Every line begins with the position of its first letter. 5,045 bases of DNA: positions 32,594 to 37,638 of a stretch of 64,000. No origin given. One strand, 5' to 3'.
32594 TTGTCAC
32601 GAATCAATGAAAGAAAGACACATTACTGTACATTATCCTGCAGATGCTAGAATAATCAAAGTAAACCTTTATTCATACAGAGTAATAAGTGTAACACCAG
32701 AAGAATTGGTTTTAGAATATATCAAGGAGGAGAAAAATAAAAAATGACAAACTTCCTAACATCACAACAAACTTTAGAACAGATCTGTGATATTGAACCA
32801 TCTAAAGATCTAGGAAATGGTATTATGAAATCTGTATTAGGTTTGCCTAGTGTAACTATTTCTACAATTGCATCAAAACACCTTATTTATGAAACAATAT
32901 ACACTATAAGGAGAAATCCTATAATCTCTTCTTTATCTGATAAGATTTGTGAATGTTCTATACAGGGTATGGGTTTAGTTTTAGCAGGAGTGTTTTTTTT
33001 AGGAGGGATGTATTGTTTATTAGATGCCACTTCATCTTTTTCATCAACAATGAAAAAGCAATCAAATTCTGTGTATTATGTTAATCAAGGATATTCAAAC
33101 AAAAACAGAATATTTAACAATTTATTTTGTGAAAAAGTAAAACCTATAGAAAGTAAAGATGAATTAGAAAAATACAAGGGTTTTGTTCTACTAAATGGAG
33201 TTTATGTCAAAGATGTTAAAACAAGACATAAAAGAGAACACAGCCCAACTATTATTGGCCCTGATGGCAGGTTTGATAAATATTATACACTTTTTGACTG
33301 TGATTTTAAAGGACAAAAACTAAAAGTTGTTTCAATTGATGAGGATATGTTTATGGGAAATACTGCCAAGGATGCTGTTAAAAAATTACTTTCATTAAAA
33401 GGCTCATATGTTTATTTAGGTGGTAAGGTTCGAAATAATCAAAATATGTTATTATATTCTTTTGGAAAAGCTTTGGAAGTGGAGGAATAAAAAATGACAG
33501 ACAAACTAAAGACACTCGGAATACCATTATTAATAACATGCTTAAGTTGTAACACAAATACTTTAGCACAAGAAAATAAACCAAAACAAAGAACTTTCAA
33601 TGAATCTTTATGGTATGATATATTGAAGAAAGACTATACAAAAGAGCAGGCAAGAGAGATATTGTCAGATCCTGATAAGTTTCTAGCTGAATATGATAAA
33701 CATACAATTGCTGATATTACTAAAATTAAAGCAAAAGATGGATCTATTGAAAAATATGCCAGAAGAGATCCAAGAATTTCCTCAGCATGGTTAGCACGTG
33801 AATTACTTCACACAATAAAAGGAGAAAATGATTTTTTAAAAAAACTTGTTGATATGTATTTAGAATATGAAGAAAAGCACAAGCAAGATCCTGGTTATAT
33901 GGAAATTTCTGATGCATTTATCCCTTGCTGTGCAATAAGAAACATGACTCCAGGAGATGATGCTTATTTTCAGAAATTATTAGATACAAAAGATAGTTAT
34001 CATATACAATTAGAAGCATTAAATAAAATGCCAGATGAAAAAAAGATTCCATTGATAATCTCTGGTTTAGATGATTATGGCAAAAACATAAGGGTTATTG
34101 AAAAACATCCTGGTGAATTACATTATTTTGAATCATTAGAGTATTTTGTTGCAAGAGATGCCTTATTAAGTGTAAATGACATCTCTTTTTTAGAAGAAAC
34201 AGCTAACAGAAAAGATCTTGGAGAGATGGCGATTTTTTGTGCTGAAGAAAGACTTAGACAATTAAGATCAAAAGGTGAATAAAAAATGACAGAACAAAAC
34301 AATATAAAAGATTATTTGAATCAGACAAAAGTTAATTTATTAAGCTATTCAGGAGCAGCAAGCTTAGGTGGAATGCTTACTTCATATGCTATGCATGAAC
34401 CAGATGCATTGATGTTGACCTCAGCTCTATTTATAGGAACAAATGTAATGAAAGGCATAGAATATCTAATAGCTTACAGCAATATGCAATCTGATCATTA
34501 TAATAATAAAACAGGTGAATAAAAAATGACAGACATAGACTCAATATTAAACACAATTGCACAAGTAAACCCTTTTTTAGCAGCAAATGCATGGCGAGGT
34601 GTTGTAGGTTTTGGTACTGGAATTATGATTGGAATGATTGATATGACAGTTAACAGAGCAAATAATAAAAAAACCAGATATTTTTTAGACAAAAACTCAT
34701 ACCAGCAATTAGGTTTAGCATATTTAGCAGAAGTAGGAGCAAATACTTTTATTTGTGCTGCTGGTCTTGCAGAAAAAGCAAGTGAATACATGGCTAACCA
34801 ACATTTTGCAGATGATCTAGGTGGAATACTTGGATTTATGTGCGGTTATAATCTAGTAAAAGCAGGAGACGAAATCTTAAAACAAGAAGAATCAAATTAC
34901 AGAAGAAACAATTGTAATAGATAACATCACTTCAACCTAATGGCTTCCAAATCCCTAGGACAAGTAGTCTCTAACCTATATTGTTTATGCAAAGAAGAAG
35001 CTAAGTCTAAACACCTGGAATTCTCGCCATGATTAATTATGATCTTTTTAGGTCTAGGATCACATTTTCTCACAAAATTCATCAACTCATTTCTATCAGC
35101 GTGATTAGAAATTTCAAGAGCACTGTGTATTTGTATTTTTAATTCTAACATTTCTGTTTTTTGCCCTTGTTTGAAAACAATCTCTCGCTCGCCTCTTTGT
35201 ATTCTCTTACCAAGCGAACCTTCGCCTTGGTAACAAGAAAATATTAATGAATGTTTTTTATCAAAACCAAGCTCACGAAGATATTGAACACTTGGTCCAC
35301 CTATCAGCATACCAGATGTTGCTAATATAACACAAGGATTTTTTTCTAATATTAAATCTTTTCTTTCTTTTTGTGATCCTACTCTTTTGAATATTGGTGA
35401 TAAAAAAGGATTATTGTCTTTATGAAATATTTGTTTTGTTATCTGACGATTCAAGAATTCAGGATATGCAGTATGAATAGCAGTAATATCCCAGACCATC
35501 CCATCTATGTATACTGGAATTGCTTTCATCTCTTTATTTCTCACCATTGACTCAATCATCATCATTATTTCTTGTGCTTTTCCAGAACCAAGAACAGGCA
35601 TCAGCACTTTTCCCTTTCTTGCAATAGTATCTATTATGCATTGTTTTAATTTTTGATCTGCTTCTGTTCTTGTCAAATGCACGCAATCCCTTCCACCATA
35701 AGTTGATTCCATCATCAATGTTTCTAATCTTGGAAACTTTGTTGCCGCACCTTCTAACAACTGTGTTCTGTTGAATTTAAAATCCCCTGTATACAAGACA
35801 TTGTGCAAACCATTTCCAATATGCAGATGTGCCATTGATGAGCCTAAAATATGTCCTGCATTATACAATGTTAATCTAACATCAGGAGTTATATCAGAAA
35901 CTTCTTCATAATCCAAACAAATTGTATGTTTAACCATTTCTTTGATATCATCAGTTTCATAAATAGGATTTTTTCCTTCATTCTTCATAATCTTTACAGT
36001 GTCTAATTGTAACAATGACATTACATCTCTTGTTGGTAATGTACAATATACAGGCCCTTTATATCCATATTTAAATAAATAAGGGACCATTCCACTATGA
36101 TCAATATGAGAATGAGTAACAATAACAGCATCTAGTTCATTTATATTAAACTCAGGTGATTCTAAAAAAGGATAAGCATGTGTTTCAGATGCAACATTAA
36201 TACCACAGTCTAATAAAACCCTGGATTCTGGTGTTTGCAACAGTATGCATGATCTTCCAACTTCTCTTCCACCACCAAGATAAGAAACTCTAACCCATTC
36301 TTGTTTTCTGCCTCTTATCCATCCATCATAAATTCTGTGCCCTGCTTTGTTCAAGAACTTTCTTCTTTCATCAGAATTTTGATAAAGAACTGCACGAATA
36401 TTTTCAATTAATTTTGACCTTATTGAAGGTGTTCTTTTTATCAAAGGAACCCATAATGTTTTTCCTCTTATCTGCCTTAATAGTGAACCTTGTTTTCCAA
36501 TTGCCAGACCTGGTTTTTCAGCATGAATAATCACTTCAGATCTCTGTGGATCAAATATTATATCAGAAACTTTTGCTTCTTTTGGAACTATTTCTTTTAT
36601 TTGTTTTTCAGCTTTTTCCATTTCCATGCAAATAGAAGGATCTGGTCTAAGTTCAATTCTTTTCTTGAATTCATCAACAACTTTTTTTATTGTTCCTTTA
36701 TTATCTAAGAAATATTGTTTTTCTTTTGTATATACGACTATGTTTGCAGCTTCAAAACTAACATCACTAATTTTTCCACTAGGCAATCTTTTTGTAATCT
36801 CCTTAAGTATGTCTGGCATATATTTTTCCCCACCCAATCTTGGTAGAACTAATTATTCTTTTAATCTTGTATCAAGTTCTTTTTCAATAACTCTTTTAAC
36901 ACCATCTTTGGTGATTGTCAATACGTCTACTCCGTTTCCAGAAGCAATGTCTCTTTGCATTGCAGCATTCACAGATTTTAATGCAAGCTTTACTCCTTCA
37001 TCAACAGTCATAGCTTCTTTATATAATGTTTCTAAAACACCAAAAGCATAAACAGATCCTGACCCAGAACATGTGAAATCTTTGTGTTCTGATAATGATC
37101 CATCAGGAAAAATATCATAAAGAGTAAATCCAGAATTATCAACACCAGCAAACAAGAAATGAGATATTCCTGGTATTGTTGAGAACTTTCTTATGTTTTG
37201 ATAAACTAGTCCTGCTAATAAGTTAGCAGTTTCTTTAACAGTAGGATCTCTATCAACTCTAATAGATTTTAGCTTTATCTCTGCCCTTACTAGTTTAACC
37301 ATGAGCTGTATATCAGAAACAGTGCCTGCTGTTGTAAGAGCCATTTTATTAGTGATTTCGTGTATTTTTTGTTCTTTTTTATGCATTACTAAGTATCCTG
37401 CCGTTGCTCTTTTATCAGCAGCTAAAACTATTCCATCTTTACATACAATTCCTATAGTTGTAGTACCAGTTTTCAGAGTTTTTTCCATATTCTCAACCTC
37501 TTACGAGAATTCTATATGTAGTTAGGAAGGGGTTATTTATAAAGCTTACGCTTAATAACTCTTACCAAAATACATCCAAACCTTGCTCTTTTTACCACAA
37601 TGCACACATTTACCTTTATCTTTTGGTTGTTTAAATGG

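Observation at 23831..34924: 11-kb co-directional array of ~20 small secreted or membrane hypothetical proteins with stereotyped translational-coupling junctions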

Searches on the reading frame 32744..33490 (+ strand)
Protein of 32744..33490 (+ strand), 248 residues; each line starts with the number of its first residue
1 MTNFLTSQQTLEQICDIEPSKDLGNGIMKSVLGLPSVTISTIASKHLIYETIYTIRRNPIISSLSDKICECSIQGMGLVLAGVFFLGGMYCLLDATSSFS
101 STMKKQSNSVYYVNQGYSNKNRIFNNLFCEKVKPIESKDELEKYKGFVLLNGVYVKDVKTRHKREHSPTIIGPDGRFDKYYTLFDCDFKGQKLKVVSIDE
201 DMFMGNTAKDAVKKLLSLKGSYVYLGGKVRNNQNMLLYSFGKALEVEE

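Call 6: search_protein_families(library=pfam, max_evalue=0.1, proteins=[window:32744-33490:+])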
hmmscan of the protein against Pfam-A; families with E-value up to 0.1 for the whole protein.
window:32744-33490:+ (248 aa): 1 family
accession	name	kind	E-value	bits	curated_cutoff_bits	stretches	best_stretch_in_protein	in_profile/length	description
PF05255.16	UPF0220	-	0.02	14.9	25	1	73-113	21-63/166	Uncharacterised protein family (UPF0220)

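Call 21: search_protein_families(library=phrogs, max_evalue=0.01, proteins=[window:32744-33490:+])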
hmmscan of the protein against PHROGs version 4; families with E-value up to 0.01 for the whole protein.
window:32744-33490:+ (248 aa): 0 families

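Call 71: find_related_loci(query=window:32744-33490:+, collection=viral_contigs, flank=10000)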
Query window:32744-33490:+ (248 aa) in viral_contigs; peptide patterns used: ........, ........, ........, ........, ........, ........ (x = any residue, [..] = any of these).
2 stretches matched a pattern, but none encodes a relative of the query by tblastn (E <= 1e-3).

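Call 101: search_protein_families(library=padloc, max_evalue=0.01, proteins=[window:32744-33490:+])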
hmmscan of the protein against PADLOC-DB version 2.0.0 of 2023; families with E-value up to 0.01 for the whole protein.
window:32744-33490:+ (248 aa): 0 families

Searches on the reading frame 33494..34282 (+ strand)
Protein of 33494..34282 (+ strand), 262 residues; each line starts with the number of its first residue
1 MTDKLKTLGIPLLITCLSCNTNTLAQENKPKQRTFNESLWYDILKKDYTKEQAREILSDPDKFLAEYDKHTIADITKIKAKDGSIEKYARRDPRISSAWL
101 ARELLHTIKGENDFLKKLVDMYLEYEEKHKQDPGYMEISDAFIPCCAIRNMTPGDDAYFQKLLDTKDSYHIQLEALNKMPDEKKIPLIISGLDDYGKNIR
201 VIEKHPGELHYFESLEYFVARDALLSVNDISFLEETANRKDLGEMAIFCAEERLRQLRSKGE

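Call 6: search_protein_families(library=pfam, max_evalue=0.1, proteins=[window:33494-34282:+])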
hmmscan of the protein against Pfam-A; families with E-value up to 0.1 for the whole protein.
window:33494-34282:+ (262 aa): 1 family
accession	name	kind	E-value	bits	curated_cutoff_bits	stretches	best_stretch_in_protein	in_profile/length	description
PF16741.10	mRNA_decap_C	-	0.065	13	27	0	100-129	9-38/43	mRNA-decapping enzyme C-terminus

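Call 21: search_protein_families(library=phrogs, max_evalue=0.01, proteins=[window:33494-34282:+])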
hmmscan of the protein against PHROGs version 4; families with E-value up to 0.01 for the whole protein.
window:33494-34282:+ (262 aa): 0 families

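Call 83: predict_structure(alignment_id=A3)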
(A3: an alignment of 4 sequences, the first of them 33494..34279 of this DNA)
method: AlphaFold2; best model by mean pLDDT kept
length: 262 residues; sequences in the alignment: 4
mean_pLDDT: 74.7   pTM: 0.69
mean pLDDT of the five models: 74.7, 74.7, 74.6, 72.1, 67.6
residues with pLDDT >= 90: 115; 70-90: 64; 50-70: 23; < 50: 60
segments of 3 or more residues with pLDDT < 50: 1-44, 84-93
pLDDT, mean of each block of 10 residues (from residue 1): 30 29 30 36 64 92 80 52 45 64 90 95 83 58 88 93 91 95 96 86 78 90 97 97 94 94 55
secondary structure, 60 per line:
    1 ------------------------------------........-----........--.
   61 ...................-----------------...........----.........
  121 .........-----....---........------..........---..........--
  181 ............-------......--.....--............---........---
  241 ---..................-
elements in order: H37-44 H50-57 H60-79 H97-107 H112-129 H135-138 H142-149 H156-165 H169-178 H181-192 E200-205 E208-212 H215-226 H230-237 H244-261

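Call 87: fold_search(model_id=the predicted structure, library=pdb)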
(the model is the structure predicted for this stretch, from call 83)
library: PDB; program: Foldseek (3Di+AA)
matches with E <= 10: 434; with E <= 0.001: 0
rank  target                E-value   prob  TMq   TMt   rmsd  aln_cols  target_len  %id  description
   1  8y9r_B                4.3e-02  0.77  0.28  0.27  11.6       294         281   14  Crystal structure of Spiral2 microtubule-binding domain from Physcomitrella patens (released 2024-12-18)
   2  6gx7_E                7.1e-02  0.93  0.30  0.39  11.0       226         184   15  Tubulin-CopN-alphaRep complex (released 2019-04-24)
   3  3ltj                  1.0e-01  0.92  0.31  0.40  14.0       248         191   14  Structure of a new family of artificial alpha helicoidal repeat proteins (alpha-Rep) based on thermostable HEAT-like rep (released 2010-10-13)
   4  4jw2_B                1.2e-01  0.90  0.31  0.40  13.9       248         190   14  Selection of specific protein binders for pre-defined targets from an optimized library of artificial helicoidal repea (released 2013-09-25)
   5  6fsq                  1.3e-01  0.80  0.32  0.25  13.7       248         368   14  Structure of A3_bGFPD, an artificial bi-domain protein based on two different alphaRep domains : A3 and a GFP binding do (released 2018-08-08)
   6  6ft5                  1.9e-01  0.80  0.31  0.40  10.6       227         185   14  Structure of A3_A3, an artificial bi-domain protein based on two identical alphaRep A3 domains (released 2018-08-08)
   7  8d00                  2.2e-01  0.72  0.34  0.31  10.3       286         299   13  Structure of the Arabidopsis thaliana SPIRAL2 TOG domain (released 2023-11-29)
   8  6gwc_C                2.2e-01  0.66  0.30  0.35  11.2       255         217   15  Tubulin:iE5 alphaRep complex (released 2019-01-30)
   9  7z0g_T                2.3e-01  0.66  0.30  0.35  11.4       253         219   15  CPAP:TUBULIN:IE5 ALPHAREP COMPLEX P1 SPACE GROUP (released 2022-04-13)
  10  7q1e_C                2.4e-01  0.95  0.33  0.49   6.3       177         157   16  CPAP:TUBULIN:IIH5 ALPHAREP COMPLEX (released 2022-04-13)
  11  6veh                  2.4e-01  0.80  0.31  0.41   8.6       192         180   12  Computationally designed C3-symmetric homotrimer from HEAT repeat protein (released 2020-08-05)
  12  7q1f_C                2.4e-01  0.66  0.30  0.35  11.5       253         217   15  CPAP:TUBULIN:IE5 ALPHAREP COMPLEX (released 2022-04-20)
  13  6gwd_I                2.7e-01  0.91  0.32  0.48   6.4       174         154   15  Tubulin:iiH5 alphaRep complex (released 2019-01-30)
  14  8y9r_A                2.8e-01  0.47  0.28  0.27  12.5       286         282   12  Crystal structure of Spiral2 microtubule-binding domain from Physcomitrella patens (released 2024-12-18)
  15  4d4z_A                2.8e-01  0.47  0.29  0.26  13.5       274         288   12  STRUCTURE OF HUMAN DEOXYHYPUSINE HYDROXYLASE in complex with glycerol (released 2015-04-15)
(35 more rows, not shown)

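Call 100: search_protein_families(library=ncbifam, max_evalue=0.01, proteins=[window:33494-34282:+])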
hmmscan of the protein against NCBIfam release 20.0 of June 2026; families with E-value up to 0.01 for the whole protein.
window:33494-34282:+ (262 aa): 0 families

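Call 101: search_protein_families(library=padloc, max_evalue=0.01, proteins=[window:33494-34282:+])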
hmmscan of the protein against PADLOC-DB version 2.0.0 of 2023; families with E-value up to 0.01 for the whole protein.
window:33494-34282:+ (262 aa): 0 families

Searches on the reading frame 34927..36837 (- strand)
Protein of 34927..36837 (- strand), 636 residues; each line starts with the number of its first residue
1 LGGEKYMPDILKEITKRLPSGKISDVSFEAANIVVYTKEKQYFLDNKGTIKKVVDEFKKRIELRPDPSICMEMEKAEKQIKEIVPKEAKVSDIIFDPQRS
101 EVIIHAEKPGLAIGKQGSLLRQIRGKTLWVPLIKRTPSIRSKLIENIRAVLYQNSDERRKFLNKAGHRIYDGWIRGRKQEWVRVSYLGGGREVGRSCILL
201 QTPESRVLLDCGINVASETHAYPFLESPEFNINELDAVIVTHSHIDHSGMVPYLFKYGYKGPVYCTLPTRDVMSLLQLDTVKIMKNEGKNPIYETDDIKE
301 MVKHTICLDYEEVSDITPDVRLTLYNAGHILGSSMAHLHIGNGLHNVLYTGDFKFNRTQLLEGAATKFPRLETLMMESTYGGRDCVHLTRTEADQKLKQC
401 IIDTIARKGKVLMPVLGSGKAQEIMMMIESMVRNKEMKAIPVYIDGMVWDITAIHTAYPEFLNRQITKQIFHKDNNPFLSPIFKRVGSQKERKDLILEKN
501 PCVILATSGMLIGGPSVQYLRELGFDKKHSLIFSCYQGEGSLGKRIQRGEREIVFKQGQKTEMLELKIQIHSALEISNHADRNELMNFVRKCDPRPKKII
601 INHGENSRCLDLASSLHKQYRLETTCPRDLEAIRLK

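Call 11: search_protein_families(library=pfam, max_evalue=0.001, proteins=[window:34927-36837:-])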
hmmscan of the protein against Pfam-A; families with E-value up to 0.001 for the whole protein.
window:34927-36837:- (636 aa): 8 families
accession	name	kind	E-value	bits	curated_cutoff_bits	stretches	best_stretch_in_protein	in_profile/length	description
PF10996.14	Beta-Casp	-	2.9e-27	96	27.7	1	421-546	1-120/120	Beta-Casp domain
PF17214.9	KH_TffA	-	3e-20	72.4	22.6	1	5-69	2-67/68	Transcription termination factor FttA, KH domain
PF16661.11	Lactamase_B_6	-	8.7e-18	64.8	27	1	199-367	1-176/193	Metallo-beta-lactamase superfamily domain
PF00753.33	Lactamase_B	-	9.8e-15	55.4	22.7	1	193-364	4-161/196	Metallo-beta-lactamase superfamily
PF07521.17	RMMBL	-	1.3e-12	47.9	21.6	1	565-625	3-61/63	Zn-dependent metallo-hydrolase RNA specificity domain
PF12706.13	Lactamase_B_2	-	4.9e-10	39.8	27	1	206-379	2-165/200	Beta-lactamase superfamily domain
PF07650.23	KH_2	-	7e-08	32.6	22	1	79-125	5-52/78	KH domain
PF23023.1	Anti-Pycsar_Apyc1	-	7.6e-06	26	50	1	205-366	30-180/250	Anti-Pycsar protein Apyc1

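Call 16: find_related_loci(query=window:34927-36819:-, collection=genome_contigs, flank=10000)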
Query window:34927-36819:- (630 aa) in genome_contigs; peptide patterns used: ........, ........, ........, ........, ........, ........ (x = any residue, [..] = any of these).
266 stretches matched a pattern; 235 encode a relative of the query (tblastn E <= 1e-3); the best 80 are kept; 80 distinct loci.
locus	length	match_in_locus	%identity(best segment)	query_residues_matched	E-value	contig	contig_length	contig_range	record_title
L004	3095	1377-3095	86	1-573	0e+0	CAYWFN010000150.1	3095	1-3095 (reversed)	MAG TPA_asm: uncultured Methanosarcinales archaeon isolate SRP077602_co6_365 genome assembly, contig: NODE_47015_length_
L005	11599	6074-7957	74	1-630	0e+0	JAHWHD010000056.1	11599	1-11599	MAG: Candidatus Woesearchaeota archaeon isolate FT1_799 k127_26619300, whole genome shotgun sequence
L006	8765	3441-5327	73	1-630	0e+0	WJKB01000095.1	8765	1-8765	MAG: Candidatus Woesearchaeota archaeon isolate Bin_568 k141_3388933, whole genome shotgun sequence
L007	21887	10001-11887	72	1-630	0e+0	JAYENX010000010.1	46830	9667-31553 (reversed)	MAG: Nanoarchaeota archaeon isolate MAG044 MAG044_10, whole genome shotgun sequence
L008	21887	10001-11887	71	1-630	0e+0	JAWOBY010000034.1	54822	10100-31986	MAG: Candidatus Woesearchaeota archaeon isolate BLK3-3.bin.38 k191_642119, whole genome shotgun sequence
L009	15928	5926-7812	73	1-630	0e+0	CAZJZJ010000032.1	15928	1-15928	MAG TPA_asm: uncultured Methanosarcinales archaeon isolate SRP077602_co6_417 genome assembly, contig: NODE_5816_length_1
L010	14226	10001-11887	72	1-630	0e+0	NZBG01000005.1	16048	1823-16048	MAG: Candidatus Woesearchaeota archaeon isolate ARS1419 38858, whole genome shotgun sequence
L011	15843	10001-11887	71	1-630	0e+0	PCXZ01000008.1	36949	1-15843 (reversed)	MAG: Candidatus Woesearchaeota archaeon CG10_big_fil_rev_8_21_14_0_10_44_13 CG10_8_21_14_0.10_scaffold_734_c, whole geno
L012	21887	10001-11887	71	3-630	0e+0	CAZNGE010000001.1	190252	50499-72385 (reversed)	MAG TPA_asm: uncultured Methanosarcinales archaeon isolate binchicken_co151_55 genome assembly, contig: NODE_31_length_1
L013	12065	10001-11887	72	1-630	0e+0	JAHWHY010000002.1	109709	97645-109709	MAG: Candidatus Woesearchaeota archaeon isolate Yap150.bin7.227 contig-145_209, whole genome shotgun sequence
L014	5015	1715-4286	71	1-630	0e+0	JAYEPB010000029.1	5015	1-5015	MAG: Nanoarchaeota archaeon isolate MAG014 MAG014_29, whole genome shotgun sequence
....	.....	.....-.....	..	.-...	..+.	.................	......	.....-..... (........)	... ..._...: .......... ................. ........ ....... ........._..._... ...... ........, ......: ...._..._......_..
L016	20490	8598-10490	70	1-630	0e+0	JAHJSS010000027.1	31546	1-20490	MAG: Nanoarchaeota archaeon isolate OS_PC_MetaG.mb.26 OS_PC_MetaG.mb.26_k141_351557, whole genome shotgun sequence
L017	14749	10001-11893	70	1-630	0e+0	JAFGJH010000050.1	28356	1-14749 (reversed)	MAG: Candidatus Woesearchaeota archaeon isolate Zod_Metabat.265 k87_13456294, whole genome shotgun sequence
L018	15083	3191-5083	71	1-630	0e+0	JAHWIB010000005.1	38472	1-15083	MAG: Candidatus Woesearchaeota archaeon isolate Yap200.bin9.104 contig_2448, whole genome shotgun sequence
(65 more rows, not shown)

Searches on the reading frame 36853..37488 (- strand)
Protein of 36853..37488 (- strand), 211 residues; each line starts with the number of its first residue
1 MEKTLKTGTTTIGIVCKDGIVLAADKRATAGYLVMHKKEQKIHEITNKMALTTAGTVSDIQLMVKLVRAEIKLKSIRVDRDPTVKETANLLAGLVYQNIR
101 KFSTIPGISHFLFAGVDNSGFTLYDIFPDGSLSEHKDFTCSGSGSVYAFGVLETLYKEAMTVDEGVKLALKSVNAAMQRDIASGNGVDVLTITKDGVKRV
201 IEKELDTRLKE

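Call 11: search_protein_families(library=pfam, max_evalue=0.001, proteins=[window:36853-37488:-])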
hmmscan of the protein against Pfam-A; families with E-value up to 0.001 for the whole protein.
window:36853-37488:- (211 aa): 1 family
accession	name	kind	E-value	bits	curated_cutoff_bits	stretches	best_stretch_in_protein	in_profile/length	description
PF00227.31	Proteasome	-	2.1e-51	174.7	22.4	1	6-192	2-189/189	Proteasome subunit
